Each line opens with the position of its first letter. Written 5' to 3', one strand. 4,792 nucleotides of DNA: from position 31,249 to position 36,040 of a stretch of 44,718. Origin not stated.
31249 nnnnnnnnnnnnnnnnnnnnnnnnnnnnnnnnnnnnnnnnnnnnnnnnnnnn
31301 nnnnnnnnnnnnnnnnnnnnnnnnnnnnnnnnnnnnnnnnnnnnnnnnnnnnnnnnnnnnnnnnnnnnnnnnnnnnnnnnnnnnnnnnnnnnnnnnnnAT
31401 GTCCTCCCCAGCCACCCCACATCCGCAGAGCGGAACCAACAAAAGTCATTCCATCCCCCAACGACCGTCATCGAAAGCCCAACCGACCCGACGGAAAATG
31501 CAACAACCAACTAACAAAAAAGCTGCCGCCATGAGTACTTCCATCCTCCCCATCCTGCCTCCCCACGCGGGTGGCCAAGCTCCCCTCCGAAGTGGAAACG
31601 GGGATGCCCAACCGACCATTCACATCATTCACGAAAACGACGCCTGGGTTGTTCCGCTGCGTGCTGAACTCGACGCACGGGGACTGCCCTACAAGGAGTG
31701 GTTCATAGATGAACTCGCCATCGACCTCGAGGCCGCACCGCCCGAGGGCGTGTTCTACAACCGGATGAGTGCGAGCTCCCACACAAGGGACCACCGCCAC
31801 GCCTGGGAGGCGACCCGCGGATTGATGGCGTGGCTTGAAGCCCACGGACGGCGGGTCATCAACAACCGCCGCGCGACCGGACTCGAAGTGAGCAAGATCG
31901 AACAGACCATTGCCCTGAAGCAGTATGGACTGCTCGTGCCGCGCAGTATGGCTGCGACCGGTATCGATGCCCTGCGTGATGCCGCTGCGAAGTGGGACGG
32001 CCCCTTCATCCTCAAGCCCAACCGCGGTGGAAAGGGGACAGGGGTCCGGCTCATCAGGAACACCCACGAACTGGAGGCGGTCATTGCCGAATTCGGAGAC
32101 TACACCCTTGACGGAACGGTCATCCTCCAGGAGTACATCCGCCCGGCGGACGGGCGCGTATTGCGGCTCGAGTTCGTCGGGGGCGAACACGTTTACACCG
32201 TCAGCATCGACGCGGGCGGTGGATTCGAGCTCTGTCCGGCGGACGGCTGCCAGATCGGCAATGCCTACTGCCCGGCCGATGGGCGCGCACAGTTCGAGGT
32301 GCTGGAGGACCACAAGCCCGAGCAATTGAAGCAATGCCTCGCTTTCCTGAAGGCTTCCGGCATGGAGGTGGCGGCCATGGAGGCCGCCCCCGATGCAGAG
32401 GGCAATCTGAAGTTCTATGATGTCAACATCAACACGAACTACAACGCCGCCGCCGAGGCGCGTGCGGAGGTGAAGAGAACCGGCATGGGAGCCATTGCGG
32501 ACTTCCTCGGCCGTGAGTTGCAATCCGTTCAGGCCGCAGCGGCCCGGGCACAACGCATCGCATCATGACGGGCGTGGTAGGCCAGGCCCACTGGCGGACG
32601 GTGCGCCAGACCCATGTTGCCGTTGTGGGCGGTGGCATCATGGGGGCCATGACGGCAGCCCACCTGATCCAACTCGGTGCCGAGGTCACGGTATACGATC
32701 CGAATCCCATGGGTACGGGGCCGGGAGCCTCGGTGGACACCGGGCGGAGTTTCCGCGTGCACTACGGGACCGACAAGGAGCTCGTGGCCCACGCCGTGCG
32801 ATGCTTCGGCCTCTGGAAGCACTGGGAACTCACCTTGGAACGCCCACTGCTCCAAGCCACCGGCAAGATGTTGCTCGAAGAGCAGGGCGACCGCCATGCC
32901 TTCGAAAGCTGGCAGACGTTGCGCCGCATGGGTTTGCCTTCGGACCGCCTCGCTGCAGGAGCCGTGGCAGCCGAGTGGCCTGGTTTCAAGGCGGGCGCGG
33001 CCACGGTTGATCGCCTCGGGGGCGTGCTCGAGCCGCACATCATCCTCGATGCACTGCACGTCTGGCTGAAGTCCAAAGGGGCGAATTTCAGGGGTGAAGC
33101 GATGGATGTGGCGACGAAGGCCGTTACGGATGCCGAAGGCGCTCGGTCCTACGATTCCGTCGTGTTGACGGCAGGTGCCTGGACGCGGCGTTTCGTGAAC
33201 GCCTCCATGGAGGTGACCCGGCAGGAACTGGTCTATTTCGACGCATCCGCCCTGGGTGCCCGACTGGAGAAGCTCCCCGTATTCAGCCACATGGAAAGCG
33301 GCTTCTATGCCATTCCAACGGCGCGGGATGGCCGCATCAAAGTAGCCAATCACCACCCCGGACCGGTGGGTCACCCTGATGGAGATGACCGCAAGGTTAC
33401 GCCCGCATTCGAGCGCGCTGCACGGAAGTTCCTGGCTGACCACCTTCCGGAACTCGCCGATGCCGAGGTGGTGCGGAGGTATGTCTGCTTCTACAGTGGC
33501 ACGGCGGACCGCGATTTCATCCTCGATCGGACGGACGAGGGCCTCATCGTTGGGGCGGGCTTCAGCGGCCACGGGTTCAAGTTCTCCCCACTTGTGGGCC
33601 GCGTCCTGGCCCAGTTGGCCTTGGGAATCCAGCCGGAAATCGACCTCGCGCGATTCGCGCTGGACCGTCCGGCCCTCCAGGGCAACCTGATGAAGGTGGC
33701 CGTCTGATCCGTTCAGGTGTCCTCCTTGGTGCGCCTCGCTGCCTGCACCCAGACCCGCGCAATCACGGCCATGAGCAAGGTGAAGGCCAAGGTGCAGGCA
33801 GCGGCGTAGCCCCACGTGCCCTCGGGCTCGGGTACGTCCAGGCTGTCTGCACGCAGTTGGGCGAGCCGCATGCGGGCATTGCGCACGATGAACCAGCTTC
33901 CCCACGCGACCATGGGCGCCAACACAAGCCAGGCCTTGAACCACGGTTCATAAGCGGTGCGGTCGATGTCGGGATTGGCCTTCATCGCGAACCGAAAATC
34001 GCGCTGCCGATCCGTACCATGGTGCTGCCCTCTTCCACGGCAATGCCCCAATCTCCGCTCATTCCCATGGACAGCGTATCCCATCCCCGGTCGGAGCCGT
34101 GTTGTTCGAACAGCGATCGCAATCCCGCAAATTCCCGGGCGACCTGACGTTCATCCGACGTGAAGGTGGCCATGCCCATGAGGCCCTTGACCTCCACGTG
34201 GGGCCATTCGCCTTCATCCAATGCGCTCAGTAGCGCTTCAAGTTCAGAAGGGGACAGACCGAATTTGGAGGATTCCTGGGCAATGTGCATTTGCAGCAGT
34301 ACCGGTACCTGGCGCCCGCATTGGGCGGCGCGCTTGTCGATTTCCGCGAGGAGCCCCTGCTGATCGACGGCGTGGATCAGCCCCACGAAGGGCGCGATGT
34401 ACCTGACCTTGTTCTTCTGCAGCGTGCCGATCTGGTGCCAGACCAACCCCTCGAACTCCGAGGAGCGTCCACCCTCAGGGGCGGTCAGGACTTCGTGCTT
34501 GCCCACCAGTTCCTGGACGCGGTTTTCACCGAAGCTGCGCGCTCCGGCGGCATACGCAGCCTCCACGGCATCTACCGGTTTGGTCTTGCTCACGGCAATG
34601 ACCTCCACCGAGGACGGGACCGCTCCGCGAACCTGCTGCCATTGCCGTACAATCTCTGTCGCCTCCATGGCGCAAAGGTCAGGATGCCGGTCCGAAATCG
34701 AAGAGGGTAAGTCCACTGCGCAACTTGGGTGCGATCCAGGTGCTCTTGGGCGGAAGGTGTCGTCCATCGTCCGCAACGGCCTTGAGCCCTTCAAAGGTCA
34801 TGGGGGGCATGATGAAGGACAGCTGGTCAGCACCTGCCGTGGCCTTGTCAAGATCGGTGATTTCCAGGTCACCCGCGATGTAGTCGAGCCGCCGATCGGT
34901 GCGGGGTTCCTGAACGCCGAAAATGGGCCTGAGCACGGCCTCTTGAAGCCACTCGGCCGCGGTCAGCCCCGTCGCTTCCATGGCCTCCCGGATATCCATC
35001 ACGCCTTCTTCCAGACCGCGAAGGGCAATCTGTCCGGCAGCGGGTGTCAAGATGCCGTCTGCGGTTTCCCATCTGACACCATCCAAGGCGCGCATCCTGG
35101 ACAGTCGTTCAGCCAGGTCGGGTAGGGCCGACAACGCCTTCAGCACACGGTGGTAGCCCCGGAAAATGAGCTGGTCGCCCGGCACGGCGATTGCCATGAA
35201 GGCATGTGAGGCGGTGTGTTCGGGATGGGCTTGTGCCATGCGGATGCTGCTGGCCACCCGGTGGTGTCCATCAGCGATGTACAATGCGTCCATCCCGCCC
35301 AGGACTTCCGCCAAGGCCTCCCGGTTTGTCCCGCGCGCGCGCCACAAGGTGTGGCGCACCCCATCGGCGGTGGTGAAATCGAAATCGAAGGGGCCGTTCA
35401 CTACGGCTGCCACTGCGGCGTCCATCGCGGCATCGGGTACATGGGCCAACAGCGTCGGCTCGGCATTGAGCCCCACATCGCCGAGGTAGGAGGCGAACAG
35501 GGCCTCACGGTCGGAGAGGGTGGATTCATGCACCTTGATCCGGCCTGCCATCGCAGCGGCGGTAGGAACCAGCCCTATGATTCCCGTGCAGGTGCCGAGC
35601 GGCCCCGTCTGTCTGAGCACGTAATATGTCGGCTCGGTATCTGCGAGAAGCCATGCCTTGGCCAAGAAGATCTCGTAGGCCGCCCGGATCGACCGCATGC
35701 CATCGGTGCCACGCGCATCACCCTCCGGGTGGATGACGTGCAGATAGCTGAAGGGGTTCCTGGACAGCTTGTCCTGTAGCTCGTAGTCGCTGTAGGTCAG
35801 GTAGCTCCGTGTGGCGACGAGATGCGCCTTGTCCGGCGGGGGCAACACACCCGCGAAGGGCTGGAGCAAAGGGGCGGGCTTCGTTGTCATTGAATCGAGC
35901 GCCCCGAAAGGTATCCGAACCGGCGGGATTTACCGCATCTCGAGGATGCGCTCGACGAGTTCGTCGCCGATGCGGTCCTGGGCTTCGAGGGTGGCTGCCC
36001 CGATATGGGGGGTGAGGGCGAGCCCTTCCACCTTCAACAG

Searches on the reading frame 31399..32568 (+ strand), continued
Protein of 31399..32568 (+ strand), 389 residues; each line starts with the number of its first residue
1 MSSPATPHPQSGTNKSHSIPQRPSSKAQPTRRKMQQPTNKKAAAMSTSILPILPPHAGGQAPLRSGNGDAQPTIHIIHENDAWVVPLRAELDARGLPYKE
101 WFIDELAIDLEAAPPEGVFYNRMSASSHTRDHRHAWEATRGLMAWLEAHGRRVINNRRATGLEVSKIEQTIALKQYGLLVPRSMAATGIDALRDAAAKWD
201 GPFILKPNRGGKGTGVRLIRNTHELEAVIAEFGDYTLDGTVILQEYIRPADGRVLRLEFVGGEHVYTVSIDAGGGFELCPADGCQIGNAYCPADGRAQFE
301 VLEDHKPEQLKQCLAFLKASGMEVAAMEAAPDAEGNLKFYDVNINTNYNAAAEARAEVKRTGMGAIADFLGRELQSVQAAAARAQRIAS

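Call 38: find_related_loci(query=window:31531-32568:+, collection=metagenome_contigs, flank=1500)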
Query window:31531-32568:+ (345 aa) in metagenome_contigs; peptide patterns used: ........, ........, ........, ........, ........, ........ (x = any residue, [..] = any of these).
600 stretches matched a pattern (row limit reached: there are more); 545 encode a relative of the query (tblastn E <= 1e-3); the best 80 are kept; 80 distinct loci.
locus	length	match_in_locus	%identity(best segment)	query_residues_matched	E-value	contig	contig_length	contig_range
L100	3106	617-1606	79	17-345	0e+0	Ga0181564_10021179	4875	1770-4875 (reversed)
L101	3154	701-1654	75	23-338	2e-169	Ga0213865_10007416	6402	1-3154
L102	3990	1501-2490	70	17-345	1e-162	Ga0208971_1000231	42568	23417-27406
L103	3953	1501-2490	70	17-345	3e-163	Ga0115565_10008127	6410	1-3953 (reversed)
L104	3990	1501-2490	70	17-345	2e-161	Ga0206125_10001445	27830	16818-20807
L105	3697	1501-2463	71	17-336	1e-160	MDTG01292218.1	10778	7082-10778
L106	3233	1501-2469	67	6-333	2e-157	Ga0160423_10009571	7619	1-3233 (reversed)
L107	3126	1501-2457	70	25-345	4e-152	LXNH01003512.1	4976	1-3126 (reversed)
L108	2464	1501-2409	69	28-330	9e-152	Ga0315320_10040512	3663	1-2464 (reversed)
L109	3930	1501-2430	69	30-339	1e-144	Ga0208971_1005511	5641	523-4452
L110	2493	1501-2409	68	28-330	7e-146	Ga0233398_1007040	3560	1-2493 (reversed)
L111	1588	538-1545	56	6-334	4e-136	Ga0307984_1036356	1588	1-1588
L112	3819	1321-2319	51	14-340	9e-105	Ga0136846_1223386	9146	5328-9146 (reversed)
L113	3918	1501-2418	51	30-330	2e-104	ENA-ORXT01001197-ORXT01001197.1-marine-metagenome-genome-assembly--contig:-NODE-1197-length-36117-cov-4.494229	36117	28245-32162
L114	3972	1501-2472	50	30-342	4e-99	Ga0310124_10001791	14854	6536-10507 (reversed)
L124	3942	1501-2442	49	23-331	7e-97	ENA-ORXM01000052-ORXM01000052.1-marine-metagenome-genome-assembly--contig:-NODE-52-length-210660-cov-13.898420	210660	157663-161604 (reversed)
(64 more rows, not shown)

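Call 57: search_protein_families(library=pfam, proteins=[L113:2901-3917:+, L124:2671-3075:+, L124:3103-3717:+, L124:3-920:+, L113:1492-2454:+, L124:1513-2469:+], max_evalue=0.001)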
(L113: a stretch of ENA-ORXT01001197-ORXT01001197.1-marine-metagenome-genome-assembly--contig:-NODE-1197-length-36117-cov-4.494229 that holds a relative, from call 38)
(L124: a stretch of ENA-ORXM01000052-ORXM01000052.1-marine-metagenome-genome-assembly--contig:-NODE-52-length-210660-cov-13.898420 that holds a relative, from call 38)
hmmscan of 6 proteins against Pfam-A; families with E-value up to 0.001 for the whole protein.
L113:2901-3917:+ (339 aa): 1 family
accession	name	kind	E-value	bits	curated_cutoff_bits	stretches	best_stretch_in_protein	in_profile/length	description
PF14592.12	Chondroitinas_B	-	3.7e-59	201.2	24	1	48-330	14-279/426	Chondroitinase B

L124:2671-3075:+ (134 aa): 1 family
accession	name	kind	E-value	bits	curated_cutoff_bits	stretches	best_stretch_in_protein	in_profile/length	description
PF03551.20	PadR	-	2.8e-18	66.1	27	1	46-117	1-75/75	Transcriptional regulator PadR-like family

L124:3103-3717:+ (204 aa): 1 family
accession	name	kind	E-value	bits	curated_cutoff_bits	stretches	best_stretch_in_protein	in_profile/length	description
PF04024.17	PspC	-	2.3e-17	63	25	1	101-158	1-58/58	PspC domain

L124:3-920:+ (305 aa): 5 families
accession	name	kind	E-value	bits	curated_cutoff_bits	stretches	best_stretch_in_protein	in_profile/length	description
PF00005.33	ABC_tran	-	2.3e-23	83.7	25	1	104-233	2-137/137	ABC transporter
PF12848.13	ABC_tran_Xtn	-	5.5e-19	68.5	25.9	1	1-73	11-83/85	ABC transporter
PF13304.12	AAA_21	-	8.6e-06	26.5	27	0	191-261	224-300/304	AAA domain, putative AbiEii toxin, Type IV TA system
PF02463.25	SMC_N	-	3.2e-05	23.9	40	0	203-267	135-205/220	RecF/RecN/SMC N terminal domain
PF13555.12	AAA_29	-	0.00035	20.7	27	1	102-134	11-43/61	P-loop containing region of AAA domain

L113:1492-2454:+ (320 aa): 3 families
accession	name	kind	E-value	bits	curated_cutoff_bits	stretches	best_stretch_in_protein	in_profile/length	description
PF08443.16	RimK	-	3.1e-09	37.2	21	1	103-207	11-110/188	RimK-like ATP-grasp domain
PF03133.20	TTL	-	0.00039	20.2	20.1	0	85-180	20-107/292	Tubulin-tyrosine ligase family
PF02955.21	GSH-S_ATP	-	0.0004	20.3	23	1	103-197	5-96/175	Prokaryotic glutathione synthetase, ATP-grasp domain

L124:1513-2469:+ (318 aa): 2 families
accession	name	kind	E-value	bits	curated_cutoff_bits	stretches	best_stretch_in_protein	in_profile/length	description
PF08443.16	RimK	-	3.4e-09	37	21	1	96-207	6-110/188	RimK-like ATP-grasp domain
PF02955.21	GSH-S_ATP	-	0.00012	22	23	1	101-198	3-97/175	Prokaryotic glutathione synthetase, ATP-grasp domain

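Call 70: predict_structure(alignment_id=A3)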
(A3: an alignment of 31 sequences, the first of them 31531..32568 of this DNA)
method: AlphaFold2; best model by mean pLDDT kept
length: 345 residues; sequences in the alignment: 31
mean_pLDDT: 84.8   pTM: 0.85
mean pLDDT of the five models: 84.8, 84.5, 83.8, 83.8, 83.5
residues with pLDDT >= 90: 218; 70-90: 66; 50-70: 21; < 50: 40
segments of 3 or more residues with pLDDT < 50: 1-22, 234-251
pLDDT, mean of each block of 10 residues (from residue 1): 37 42 72 89 96 94 89 94 62 90 97 94 96 97 97 94 77 90 93 91 90 96 87 49 40 79 97 98 95 94 83 91 98 95 92
secondary structure, 60 per line:
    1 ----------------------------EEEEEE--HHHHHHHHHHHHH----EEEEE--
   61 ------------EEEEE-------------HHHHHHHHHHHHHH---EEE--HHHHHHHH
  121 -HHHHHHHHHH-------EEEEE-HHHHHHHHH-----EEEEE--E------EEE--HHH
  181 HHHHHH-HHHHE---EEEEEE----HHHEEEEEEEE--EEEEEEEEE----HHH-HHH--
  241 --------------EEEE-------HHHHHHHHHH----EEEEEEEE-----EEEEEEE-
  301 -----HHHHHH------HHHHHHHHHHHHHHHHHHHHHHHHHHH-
elements in order: E29-34 H37-49 E54-58 E73-77 H91-104 E108-110 H113-120 H122-131 E139-143 H145-153 E159-163 E173-175 H178-186 H188-191 E196-201 E209-216 E219-227 E255-258 H266-275 E280-287 E293-299 H306-311 H318-344

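Call 72: fold_search(model_id=the predicted structure, library=pdb)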
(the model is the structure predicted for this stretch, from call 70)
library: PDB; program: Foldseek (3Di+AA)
matches with E <= 10: 1362; with E <= 0.001: 531
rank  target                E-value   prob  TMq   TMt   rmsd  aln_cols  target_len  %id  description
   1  3vpb_A                4.8e-17  1.00  0.66  0.79   4.0       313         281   17  ArgX from Sulfolobus tokodaii complexed with LysW/Glu/ADP/Mg/Zn/Sulfate (released 2013-02-27)
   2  3vpd_A                6.1e-17  1.00  0.66  0.79   3.7       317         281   19  LysX from Thermus thermophilus complexed with AMP-PNP (released 2013-02-27)
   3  7drp_A                9.4e-17  1.00  0.61  0.67   5.3       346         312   19  Structure of ATP-grasp ligase PsnB complexed with phosphomimetic variant of minimal precursor, Mg, and ADP (released 2021-09-08)
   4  3vpb_B                1.1e-16  1.00  0.66  0.79   4.0       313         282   17  ArgX from Sulfolobus tokodaii complexed with LysW/Glu/ADP/Mg/Zn/Sulfate (released 2013-02-27)
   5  7drm_D                1.6e-16  1.00  0.58  0.64   5.9       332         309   20  Structure of ATP-grasp ligase PsnB complexed with minimal precursor, Mg, and ADP (released 2021-09-08)
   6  7drp_B                2.8e-16  1.00  0.58  0.67   4.8       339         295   19  Structure of ATP-grasp ligase PsnB complexed with phosphomimetic variant of minimal precursor, Mg, and ADP (released 2021-09-08)
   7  5k2m_D                5.8e-16  1.00  0.63  0.78   4.4       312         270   18  Bifunctional LysX/ArgX from Thermococcus kodakarensis with LysW-gamma-AAA (released 2016-09-07)
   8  5k2m_A                6.9e-16  1.00  0.65  0.80   3.7       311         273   18  Bifunctional LysX/ArgX from Thermococcus kodakarensis with LysW-gamma-AAA (released 2016-09-07)
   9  7dro_A                8.3e-16  1.00  0.60  0.68   5.6       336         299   19  Structure of ATP-grasp ligase PsnB complexed with minimal precursor (released 2021-09-08)
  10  3vpd_B                1.4e-15  1.00  0.62  0.78   3.7       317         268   20  LysX from Thermus thermophilus complexed with AMP-PNP (released 2013-02-27)
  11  3vpc_C                1.5e-15  1.00  0.65  0.79   3.9       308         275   16  ArgX from Sulfolobus tokodaii complexed with ADP (released 2013-02-27)
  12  7drm_A                1.7e-15  1.00  0.61  0.67   5.3       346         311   19  Structure of ATP-grasp ligase PsnB complexed with minimal precursor, Mg, and ADP (released 2021-09-08)
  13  7dro_D                1.8e-15  1.00  0.59  0.68   5.8       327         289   20  Structure of ATP-grasp ligase PsnB complexed with minimal precursor (released 2021-09-08)
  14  7drn_D                1.8e-15  1.00  0.57  0.65   6.0       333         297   21  Structure of ATP-grasp ligase PsnB complexed with precursor peptide PsnA2 and AMPPNP (released 2021-09-08)
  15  7drm_B                1.8e-15  1.00  0.57  0.65   6.2       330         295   20  Structure of ATP-grasp ligase PsnB complexed with minimal precursor, Mg, and ADP (released 2021-09-08)
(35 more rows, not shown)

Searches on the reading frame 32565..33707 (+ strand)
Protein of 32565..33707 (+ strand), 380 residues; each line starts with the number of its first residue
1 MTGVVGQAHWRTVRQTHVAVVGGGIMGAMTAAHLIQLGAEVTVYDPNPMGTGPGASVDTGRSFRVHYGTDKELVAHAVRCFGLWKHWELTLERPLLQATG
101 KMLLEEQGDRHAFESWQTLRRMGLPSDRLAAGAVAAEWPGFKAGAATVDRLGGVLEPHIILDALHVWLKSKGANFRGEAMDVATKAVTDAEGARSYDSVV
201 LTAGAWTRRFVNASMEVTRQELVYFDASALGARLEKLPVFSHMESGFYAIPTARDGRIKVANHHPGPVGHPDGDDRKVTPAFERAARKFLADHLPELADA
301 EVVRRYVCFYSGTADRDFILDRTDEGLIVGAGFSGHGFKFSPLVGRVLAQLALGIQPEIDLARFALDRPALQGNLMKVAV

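Call 9: search_protein_families(library=pfam, proteins=[window:32565-33707:+])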
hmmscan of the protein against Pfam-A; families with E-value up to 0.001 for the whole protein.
window:32565-33707:+ (380 aa): 7 families
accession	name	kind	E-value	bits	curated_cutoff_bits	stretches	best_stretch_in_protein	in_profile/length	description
PF01266.30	DAO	-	5e-46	158.3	27.9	1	17-351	1-353/353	FAD dependent oxidoreductase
PF07992.20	Pyr_redox_2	-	2.2e-05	24.5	26.1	0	15-45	142-172/291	Pyridine nucleotide-disulphide oxidoreductase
PF01262.27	AlaDh_PNT_C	-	2.6e-05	24.2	23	1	12-49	25-62/214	Alanine dehydrogenase/PNT, C-terminal domain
PF13450.12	NAD_binding_8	-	0.00021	21.9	21.9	1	20-68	1-48/68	NAD(P)-binding Rossmann-like domain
PF13241.12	NAD_binding_7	-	0.00028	21.9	22.1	1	13-47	5-39/104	Putative NAD(P)-binding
PF02737.24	3HCDH_N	-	0.00037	20.9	22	1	17-48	1-32/180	3-hydroxyacyl-CoA dehydrogenase, NAD binding domain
PF13454.12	NAD_binding_9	-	0.00071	20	21.8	0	19-52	1-38/155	FAD-NAD(P)-binding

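Call 31: search_protein_families(library=ncbifam, proteins=[window:32565-33707:+], max_evalue=0.01)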
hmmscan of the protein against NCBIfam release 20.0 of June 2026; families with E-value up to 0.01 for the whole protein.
window:32565-33707:+ (380 aa): 29 families (the best 25 are shown)
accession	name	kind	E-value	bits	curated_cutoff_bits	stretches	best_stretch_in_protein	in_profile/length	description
NF008425.0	PRK11259.1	equivalog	1.3e-52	179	257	1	14-368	3-374/377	N-methyl-L-tryptophan oxidase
TIGR01377.1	soxA_mon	subfamily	1.4e-43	149.1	479.65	1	18-371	3-377/381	amino oxidase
TIGR02352.1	thiamin_ThiO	equivalog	3.3e-14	52.7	250.8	1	18-351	1-346/351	glycine oxidase ThiO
TIGR03364.1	HpnW_proposed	hypoth_equivalog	2.2e-11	43.5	285.1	1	17-214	2-204/365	TIGR03364 family FAD-dependent oxidoreductase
NF040813.1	pro_dh_Thprot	equivalog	2.3e-10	40.1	600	2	175-356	190-352/362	D-proline dehydrogenase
NF002480.1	PRK01747.1-1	equivalog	4.1e-09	35.4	540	1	11-295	244-532/645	bifunctional tRNA (5-methylaminomethyl-2-thiouridine)(34)-methyltransferase MnmC2/FAD-dependent 5-carboxymethylaminomethyl-2-thiouridine(34)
TIGR03197.1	MnmC_Cterm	equivalog_domain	1.1e-06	28.1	174.2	1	17-48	1-32/400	FAD-dependent 5-carboxymethylaminomethyl-2-thiouridine(34) oxidoreductase MnmC1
NF050086.1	pipecolate_AmaA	exception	1.6e-06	27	600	1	13-53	23-63/425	L-pipecolate oxidase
NF005560.0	PRK07233.1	equivalog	7.3e-05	21.8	252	1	17-59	2-44/435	hypothetical protein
NF009409.0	PRK12770.1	subfamily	0.00019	20.6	343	0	14-52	17-55/360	putative glutamate synthase subunit beta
NF041682.1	ant_diox_AndAa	equivalog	0.00037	19.3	650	0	14-47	144-177/406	anthranilate 1,2-dioxygenase system ferredoxin--NAD(+) reductase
NF001933.0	PRK00711.1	subfamily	0.00042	19.4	383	0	17-49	2-34/429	D-amino acid dehydrogenase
NF005716.0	PRK07531.1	equivalog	0.00052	18.8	592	1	15-49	4-38/495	carnitine 3-dehydrogenase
NF049967.1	QhpG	equivalog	0.001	18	240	1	18-48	1-31/423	flavin-dependent monooxygenase QhpG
NF005787.0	PRK07608.1-2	equivalog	0.0012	17.7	624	1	10-58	12-60/429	UbiH/UbiF family hydroxylase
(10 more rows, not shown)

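Call 33: search_solved_structures(query=window:32565-33707:+, max_evalue=0.00001)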
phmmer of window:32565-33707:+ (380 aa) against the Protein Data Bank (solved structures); distinct sequences matched with E-value up to 0.00001: 36.
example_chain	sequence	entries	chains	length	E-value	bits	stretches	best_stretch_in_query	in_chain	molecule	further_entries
1el5_A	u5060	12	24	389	2.9e-33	118.7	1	18-379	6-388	SARCOSINE OXIDASE | SARCOSINE OXIDE | Monomeric sarcosine oxidase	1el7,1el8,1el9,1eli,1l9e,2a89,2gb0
9u3e_A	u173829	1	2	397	3.1e-33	118.6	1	18-379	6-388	Monomeric sarcosine oxidase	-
9u3b_A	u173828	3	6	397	3.1e-33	118.6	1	18-379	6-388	Monomeric sarcosine oxidase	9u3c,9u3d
3bhf_A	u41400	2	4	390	5.7e-33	117.7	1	18-379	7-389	Monomeric sarcosine oxidase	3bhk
3m12_A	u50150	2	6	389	7.5e-33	117.3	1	18-379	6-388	Monomeric Sarcosine Oxidase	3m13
9u3f_A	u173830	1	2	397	7.7e-33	117.3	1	18-379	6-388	Monomeric sarcosine oxidase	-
3m0o_A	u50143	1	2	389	1.8e-32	116.1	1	18-379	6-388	Monomeric sarcosine oxidase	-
1l9c_A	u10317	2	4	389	2.6e-32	115.6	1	18-379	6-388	Monomeric Sarcosine Oxidase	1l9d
1zov_A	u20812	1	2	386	1.9e-28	102.8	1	18-374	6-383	Monomeric sarcosine oxidase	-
7exs_A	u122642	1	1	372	5.8e-24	88.1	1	18-354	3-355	Sarcosine oxidase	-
3djd_A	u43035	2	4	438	2.4e-19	72.9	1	197-357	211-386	Fructosyl amine: oxygen oxidoreductase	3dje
6a6v_A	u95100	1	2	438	3.4e-18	69.1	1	16-354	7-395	Fructosyl amine: oxygen oxidoreductase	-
6a6r_A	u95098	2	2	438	8.2e-16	61.3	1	16-354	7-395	Fructosyl amine: oxygen oxidoreductase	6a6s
6a6t_A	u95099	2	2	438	1.6e-15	60.3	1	16-354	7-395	Fructosyl amine: oxygen oxidoreductase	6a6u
6iwe_A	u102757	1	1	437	3.3e-15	59.3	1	15-354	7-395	Fructosyl peptide oxidase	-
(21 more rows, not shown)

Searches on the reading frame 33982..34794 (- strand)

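Call 9: search_protein_families(library=pfam, proteins=[window:33982-34794:-])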
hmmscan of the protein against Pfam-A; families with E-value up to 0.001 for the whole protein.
window:33982-34794:- (270 aa): 1 family
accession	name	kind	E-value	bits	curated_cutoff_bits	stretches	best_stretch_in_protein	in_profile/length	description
PF01168.26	Ala_racemase_N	-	2.2e-18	67.2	24.1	1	48-269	6-218/220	Alanine racemase, N-terminal domain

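Call 31: search_protein_families(library=ncbifam, proteins=[window:33982-34794:-], max_evalue=0.01)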
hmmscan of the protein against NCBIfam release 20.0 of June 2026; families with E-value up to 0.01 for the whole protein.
window:33982-34794:- (270 aa): 1 family
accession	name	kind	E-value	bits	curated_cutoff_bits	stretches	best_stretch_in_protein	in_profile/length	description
TIGR00044.1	TIGR00044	hypoth_equivalog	1.6e-49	168.6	106.25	1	57-270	23-229/229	YggS family pyridoxal phosphate-dependent enzyme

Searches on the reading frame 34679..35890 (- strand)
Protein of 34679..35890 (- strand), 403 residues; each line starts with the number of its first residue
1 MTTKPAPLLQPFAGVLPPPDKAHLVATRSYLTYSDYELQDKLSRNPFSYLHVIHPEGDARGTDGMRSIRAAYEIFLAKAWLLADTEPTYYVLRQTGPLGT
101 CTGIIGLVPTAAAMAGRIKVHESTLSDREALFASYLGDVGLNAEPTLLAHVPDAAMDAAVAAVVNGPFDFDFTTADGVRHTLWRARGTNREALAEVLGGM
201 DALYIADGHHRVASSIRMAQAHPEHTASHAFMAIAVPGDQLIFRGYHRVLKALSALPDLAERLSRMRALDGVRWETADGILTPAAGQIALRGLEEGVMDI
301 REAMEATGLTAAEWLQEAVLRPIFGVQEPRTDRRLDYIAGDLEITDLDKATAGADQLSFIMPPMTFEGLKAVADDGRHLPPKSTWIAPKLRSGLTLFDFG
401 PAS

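Call 9: search_protein_families(library=pfam, proteins=[window:34679-35890:-])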
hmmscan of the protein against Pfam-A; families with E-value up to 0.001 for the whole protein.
window:34679-35890:- (403 aa): 1 family
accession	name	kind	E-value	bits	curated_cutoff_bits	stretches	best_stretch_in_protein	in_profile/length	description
PF06245.16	DUF1015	-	9.6e-50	169.8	25.8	1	9-255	1-268/325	Protein of unknown function (DUF1015)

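Call 31: search_protein_families(library=ncbifam, proteins=[window:34679-35890:-], max_evalue=0.01)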
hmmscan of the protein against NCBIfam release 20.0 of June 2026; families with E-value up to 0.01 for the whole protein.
window:34679-35890:- (403 aa): 0 families
